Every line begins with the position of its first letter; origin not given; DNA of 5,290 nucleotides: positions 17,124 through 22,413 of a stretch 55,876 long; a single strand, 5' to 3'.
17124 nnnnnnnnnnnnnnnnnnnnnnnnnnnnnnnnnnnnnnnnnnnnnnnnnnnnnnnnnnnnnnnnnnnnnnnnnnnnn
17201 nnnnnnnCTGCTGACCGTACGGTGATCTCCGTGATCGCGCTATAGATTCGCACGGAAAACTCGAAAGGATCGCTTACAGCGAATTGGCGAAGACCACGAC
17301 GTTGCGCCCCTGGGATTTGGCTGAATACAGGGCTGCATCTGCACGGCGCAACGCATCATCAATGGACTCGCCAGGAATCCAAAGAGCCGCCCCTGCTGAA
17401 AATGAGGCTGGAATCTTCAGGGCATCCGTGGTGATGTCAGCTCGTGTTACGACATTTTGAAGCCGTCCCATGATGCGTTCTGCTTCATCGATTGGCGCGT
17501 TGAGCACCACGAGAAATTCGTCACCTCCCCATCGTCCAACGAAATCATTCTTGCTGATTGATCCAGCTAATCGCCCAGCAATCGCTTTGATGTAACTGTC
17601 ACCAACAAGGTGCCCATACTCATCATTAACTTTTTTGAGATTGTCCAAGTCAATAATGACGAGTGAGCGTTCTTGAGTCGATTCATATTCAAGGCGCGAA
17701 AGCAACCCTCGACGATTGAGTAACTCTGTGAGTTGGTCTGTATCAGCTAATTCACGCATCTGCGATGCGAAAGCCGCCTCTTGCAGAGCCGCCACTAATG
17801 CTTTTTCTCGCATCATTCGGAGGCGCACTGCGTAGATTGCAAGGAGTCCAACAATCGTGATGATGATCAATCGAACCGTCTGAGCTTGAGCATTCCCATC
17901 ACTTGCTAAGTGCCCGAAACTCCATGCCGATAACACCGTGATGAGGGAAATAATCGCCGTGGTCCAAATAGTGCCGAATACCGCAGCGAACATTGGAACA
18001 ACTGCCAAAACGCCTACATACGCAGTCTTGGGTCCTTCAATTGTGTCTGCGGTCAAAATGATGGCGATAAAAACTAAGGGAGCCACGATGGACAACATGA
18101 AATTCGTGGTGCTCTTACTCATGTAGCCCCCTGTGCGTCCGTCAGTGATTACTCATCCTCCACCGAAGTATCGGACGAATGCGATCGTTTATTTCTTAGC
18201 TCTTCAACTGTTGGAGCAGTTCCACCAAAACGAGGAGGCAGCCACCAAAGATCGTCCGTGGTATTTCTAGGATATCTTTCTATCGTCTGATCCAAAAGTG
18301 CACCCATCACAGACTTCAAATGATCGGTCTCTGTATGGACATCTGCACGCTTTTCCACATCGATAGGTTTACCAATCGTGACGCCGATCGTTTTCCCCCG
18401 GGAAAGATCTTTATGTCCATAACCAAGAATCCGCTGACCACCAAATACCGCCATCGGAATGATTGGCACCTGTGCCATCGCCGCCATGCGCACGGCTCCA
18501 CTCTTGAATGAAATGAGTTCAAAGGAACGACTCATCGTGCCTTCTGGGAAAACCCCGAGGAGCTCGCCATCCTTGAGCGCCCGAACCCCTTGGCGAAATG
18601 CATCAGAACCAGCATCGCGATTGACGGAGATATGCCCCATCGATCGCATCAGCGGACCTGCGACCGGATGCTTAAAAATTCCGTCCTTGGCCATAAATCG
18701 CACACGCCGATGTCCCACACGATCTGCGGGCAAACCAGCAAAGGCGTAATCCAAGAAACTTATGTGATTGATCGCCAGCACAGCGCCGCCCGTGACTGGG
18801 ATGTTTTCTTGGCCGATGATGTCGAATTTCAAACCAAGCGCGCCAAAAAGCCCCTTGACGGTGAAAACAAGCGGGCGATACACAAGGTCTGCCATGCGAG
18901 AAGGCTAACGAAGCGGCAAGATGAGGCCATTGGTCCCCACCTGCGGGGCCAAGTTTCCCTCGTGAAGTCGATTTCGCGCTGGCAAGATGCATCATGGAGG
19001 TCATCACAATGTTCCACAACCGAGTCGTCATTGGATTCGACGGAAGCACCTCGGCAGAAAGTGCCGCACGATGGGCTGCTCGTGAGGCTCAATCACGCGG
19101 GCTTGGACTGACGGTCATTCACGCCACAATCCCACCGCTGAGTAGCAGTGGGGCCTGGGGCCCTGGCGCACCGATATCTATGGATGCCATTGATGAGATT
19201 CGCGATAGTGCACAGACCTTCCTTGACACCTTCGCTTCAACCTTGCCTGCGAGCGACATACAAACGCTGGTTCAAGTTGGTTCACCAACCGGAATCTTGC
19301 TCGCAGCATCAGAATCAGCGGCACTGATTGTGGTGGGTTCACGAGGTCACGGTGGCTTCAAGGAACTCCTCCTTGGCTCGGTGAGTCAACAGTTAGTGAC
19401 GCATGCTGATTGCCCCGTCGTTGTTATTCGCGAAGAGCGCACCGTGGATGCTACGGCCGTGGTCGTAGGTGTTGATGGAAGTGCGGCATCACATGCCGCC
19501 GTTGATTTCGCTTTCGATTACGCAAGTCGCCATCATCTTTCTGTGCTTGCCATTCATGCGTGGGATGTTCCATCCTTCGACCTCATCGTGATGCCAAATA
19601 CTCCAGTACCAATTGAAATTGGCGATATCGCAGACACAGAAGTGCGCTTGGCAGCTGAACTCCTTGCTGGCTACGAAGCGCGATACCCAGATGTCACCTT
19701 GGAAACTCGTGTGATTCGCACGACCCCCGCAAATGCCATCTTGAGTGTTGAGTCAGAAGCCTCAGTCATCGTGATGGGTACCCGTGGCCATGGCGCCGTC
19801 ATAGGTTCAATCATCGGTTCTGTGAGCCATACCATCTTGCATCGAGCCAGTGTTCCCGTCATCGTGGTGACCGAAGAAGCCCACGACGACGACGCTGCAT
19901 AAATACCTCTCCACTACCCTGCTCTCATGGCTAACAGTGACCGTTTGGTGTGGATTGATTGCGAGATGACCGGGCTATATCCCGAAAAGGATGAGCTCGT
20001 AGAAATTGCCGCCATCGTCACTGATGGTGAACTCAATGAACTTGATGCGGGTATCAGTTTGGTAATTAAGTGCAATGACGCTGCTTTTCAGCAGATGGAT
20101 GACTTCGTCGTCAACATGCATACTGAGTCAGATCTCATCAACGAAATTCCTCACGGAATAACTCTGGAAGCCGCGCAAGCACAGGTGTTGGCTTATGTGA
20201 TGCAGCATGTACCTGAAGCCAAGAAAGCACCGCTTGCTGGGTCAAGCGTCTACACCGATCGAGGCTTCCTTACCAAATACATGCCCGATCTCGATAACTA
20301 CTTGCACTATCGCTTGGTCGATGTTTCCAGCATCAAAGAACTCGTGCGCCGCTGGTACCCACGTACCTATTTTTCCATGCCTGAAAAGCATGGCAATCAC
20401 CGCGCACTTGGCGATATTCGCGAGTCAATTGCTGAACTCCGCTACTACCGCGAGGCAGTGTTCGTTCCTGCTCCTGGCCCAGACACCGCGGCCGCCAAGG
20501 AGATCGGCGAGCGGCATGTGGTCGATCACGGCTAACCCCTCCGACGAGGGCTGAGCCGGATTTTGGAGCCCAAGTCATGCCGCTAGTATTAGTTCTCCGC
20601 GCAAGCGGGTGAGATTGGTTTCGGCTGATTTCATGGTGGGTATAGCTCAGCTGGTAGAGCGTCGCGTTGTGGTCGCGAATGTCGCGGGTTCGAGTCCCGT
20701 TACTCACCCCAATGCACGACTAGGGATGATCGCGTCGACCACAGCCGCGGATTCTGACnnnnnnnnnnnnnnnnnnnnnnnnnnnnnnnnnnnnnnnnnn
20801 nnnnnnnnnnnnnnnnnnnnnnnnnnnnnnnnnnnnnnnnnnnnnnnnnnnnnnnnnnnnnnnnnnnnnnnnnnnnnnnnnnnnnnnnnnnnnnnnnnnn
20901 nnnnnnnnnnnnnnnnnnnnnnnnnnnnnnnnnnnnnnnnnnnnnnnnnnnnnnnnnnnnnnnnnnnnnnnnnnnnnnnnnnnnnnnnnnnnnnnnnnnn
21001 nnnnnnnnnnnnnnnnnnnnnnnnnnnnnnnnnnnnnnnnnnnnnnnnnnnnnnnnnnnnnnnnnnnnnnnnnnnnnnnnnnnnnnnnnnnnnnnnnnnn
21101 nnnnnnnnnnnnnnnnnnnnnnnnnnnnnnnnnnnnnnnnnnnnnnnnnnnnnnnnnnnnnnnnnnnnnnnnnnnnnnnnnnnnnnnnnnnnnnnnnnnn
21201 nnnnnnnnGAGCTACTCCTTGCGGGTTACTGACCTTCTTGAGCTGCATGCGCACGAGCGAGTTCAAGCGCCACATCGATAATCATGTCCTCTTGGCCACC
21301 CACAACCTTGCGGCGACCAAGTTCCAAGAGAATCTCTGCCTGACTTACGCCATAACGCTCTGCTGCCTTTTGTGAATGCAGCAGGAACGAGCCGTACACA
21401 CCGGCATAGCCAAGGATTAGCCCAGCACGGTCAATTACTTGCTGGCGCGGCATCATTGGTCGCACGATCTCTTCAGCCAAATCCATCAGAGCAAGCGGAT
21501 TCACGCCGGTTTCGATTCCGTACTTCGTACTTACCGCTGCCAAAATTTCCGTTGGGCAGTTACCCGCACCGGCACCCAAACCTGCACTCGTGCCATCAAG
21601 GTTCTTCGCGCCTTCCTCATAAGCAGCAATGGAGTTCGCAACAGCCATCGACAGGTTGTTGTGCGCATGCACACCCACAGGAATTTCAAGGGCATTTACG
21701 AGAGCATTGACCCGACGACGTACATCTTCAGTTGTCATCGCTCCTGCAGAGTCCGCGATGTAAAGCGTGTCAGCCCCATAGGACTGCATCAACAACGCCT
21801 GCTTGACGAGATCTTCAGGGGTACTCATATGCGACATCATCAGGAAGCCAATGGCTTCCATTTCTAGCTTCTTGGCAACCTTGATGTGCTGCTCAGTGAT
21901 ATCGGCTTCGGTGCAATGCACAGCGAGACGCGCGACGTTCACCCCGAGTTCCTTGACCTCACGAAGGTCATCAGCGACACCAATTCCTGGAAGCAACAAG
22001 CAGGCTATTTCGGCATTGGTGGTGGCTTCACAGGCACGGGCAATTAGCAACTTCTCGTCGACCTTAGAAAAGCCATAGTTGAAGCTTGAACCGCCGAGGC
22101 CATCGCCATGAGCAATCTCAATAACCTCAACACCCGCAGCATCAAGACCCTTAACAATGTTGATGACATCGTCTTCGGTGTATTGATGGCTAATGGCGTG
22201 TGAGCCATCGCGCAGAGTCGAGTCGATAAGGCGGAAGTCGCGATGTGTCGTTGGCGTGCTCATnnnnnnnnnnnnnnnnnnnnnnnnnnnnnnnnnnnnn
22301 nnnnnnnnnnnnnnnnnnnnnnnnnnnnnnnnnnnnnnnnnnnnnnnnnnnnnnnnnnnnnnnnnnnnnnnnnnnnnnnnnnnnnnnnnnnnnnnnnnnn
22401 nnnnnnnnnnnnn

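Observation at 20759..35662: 17 genes in one 14.9-kb transcription unit fusing three normally separate catabolic modules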

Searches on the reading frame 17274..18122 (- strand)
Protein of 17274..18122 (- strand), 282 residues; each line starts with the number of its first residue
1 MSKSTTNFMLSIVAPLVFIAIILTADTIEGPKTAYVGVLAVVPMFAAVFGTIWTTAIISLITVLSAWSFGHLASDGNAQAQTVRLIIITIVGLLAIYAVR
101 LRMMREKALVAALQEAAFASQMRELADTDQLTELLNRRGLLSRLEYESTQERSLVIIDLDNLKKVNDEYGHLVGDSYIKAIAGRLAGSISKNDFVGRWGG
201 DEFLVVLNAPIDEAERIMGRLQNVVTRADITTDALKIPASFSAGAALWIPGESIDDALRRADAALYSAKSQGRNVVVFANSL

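Call 9: search_protein_families(library=pfam, proteins=[window:17274-18122:-])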
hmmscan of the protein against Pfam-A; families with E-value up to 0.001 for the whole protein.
window:17274-18122:- (282 aa): 1 family
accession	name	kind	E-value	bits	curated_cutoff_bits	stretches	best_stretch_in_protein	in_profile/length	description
PF00990.26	GGDEF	-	9.9e-38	129.9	23.8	1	126-274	1-160/161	Diguanylate cyclase, GGDEF domain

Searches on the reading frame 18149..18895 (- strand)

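Call 9: search_protein_families(library=pfam, proteins=[window:18149-18895:-])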
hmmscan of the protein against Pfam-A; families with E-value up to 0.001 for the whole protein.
window:18149-18895:- (248 aa): 1 family
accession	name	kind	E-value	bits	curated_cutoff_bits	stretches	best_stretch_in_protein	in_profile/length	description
PF01553.26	Acyltransferase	-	2.4e-32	111.9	23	1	24-150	2-131/132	Acyltransferase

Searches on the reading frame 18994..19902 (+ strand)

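Call 9: search_protein_families(library=pfam, proteins=[window:18994-19902:+])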
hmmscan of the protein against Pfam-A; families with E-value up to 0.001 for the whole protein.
window:18994-19902:+ (302 aa): 1 family
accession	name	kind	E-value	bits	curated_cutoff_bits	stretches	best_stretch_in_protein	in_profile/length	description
PF00582.32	Usp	-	9.4e-51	172.5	24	2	9-146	3-141/141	Universal stress protein family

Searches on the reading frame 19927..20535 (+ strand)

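Call 9: search_protein_families(library=pfam, proteins=[window:19927-20535:+])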
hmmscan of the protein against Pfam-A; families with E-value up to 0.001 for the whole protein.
window:19927-20535:+ (202 aa): 1 family
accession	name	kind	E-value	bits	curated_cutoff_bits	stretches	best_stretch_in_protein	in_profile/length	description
PF00929.31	RNase_T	-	1.2e-28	101.2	24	1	8-170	1-163/164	Exonuclease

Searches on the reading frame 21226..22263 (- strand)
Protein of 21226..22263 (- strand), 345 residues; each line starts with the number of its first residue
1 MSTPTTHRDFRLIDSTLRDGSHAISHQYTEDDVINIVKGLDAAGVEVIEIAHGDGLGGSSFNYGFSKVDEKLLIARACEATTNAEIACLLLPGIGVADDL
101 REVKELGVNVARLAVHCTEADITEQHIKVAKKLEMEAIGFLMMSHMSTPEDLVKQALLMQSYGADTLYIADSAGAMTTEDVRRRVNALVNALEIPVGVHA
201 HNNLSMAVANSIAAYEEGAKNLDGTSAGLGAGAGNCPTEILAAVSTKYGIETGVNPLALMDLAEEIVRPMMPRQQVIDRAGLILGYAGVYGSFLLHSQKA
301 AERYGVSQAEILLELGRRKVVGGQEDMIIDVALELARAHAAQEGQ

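Call 4: search_protein_families(library=pfam, proteins=[window:21226-22263:-])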
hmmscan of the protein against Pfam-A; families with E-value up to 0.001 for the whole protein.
window:21226-22263:- (345 aa): 2 families
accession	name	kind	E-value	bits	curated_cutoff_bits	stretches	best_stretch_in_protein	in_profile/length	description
PF00682.25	HMGL-like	-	9.3e-46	156.8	29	1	10-264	2-258/260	HMGL-like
PF07836.16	DmpG_comm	-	1.9e-30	104.7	27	1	276-337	2-63/63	DmpG-like communication domain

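Call 6: search_protein_families(library=ncbifam, proteins=[window:21226-22263:-], max_evalue=0.00001)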
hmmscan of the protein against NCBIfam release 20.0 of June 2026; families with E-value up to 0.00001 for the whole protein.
window:21226-22263:- (345 aa): 24 families
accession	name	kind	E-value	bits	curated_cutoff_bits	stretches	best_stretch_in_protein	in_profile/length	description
NF006049.0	PRK08195.1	subfamily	5.9e-150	499.1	229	1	6-342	4-342/344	4-hyroxy-2-oxovalerate/4-hydroxy-2-oxopentanoic acid aldolase,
TIGR03217.1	4OH_2_O_val_ald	equivalog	2.7e-149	496.9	286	1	10-338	3-333/334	4-hydroxy-2-oxovalerate aldolase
NF002085.0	PRK00915.1-2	subfamily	5.5e-26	91.4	517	1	159-264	163-269/504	2-isopropylmalate synthase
TIGR02660.1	nifV_homocitr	equivalog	1.6e-25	90.2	462.9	1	12-268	4-261/365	homocitrate synthase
TIGR02090.1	LEU1_arch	subfamily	3.9e-24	85.4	484.75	1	151-264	142-256/363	isopropylmalate/citramalate/homocitrate synthases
TIGR02146.1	LysS_fung_arch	equivalog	6.7e-23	81.5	413.55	1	12-252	1-243/344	homocitrate synthase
NF002086.0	PRK00915.1-3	equivalog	1.1e-18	67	532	1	122-246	123-252/516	2-isopropylmalate synthase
NF041069.1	IPMS_Sufob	equivalog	4.1e-18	65.8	600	1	161-263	153-257/371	isopropylmalate synthase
NF002087.0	PRK00915.1-4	equivalog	8.4e-18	64.2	729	1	124-247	125-253/516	2-isopropylmalate synthase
NF006761.0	PRK09282.1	domain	1e-17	63.9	402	1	107-266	109-270/591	pyruvate carboxylase subunit B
NF002084.0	PRK00915.1-1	equivalog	2.7e-16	59.2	748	1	12-247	7-251/523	2-isopropylmalate synthase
NF002088.0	PRK00915.1-5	equivalog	2.5e-15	56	697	1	9-242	3-244/514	2-isopropylmalate synthase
NF008985.0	PRK12331.1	equivalog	3.7e-15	55.6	718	1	10-265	4-269/465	oxaloacetate decarboxylase subunit alpha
TIGR00977.1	citramal_synth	equivalog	5.7e-15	54.6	450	1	154-237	158-242/526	citramalate synthase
NF010644.0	PRK14041.1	equivalog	1.8e-14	53.3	734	1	11-266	4-269/467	pyruvate carboxylase subunit B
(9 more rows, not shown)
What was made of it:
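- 21226..22263 (-): g16: 4-hydroxy-2-oxovalerate aldolase. TIGR03217 scores 497 bits against a cut-off of 286 (call 6).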
